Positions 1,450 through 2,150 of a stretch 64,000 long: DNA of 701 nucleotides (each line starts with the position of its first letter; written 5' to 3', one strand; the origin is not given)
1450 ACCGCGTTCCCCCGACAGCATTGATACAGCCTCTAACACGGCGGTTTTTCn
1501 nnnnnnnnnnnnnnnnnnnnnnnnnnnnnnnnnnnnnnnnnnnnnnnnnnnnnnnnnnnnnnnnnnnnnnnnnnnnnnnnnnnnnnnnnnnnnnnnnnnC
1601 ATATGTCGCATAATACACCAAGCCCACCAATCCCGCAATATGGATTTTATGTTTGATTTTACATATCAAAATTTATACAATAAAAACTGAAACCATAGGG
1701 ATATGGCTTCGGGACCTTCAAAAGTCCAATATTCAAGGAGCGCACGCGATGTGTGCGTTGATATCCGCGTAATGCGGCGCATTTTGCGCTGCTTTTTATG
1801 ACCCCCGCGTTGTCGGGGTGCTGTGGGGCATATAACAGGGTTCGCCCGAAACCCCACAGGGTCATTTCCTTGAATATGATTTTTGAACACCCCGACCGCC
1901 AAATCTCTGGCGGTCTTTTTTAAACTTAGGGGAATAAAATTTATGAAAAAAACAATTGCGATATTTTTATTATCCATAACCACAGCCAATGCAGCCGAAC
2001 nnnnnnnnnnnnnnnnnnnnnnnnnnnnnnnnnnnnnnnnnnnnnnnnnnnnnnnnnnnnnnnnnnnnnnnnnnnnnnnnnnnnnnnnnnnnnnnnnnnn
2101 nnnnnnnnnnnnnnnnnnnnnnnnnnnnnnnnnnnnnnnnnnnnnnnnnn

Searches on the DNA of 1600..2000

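Call 9: search_rna_families(source=window, start=1600, end=2000, threshold=evalue, max_evalue=10, show_alignments=3)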
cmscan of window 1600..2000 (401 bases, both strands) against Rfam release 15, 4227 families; matches with E-value up to 10: 5.
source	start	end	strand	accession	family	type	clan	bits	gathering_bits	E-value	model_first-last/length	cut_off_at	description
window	1812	1904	+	RF02221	sRNA-Xcc1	Gene; sRNA;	-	40.9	53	6e-06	1-87/87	no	sRNA-Xcc1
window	1625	1684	-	RF02295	TtnuCD19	Gene; snRNA; snoRNA; CD-box;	-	20.3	70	5.4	1-71/71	no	Tetrahymena snoRNA TtnuCD19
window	1913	1941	-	RF01352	CRISPR-DR43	Gene; CRISPR;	CL00014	15.9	35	8.8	1-29/29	no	CRISPR RNA direct repeat element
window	1783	1973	+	RF02350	psRNA6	Gene; sRNA;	-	9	60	3.5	1-333/333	no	Nitrosomonas sRNA psRNA6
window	1652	1681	+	RF02350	psRNA6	Gene; sRNA;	-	8.6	60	4.6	1-333/333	no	Nitrosomonas sRNA psRNA6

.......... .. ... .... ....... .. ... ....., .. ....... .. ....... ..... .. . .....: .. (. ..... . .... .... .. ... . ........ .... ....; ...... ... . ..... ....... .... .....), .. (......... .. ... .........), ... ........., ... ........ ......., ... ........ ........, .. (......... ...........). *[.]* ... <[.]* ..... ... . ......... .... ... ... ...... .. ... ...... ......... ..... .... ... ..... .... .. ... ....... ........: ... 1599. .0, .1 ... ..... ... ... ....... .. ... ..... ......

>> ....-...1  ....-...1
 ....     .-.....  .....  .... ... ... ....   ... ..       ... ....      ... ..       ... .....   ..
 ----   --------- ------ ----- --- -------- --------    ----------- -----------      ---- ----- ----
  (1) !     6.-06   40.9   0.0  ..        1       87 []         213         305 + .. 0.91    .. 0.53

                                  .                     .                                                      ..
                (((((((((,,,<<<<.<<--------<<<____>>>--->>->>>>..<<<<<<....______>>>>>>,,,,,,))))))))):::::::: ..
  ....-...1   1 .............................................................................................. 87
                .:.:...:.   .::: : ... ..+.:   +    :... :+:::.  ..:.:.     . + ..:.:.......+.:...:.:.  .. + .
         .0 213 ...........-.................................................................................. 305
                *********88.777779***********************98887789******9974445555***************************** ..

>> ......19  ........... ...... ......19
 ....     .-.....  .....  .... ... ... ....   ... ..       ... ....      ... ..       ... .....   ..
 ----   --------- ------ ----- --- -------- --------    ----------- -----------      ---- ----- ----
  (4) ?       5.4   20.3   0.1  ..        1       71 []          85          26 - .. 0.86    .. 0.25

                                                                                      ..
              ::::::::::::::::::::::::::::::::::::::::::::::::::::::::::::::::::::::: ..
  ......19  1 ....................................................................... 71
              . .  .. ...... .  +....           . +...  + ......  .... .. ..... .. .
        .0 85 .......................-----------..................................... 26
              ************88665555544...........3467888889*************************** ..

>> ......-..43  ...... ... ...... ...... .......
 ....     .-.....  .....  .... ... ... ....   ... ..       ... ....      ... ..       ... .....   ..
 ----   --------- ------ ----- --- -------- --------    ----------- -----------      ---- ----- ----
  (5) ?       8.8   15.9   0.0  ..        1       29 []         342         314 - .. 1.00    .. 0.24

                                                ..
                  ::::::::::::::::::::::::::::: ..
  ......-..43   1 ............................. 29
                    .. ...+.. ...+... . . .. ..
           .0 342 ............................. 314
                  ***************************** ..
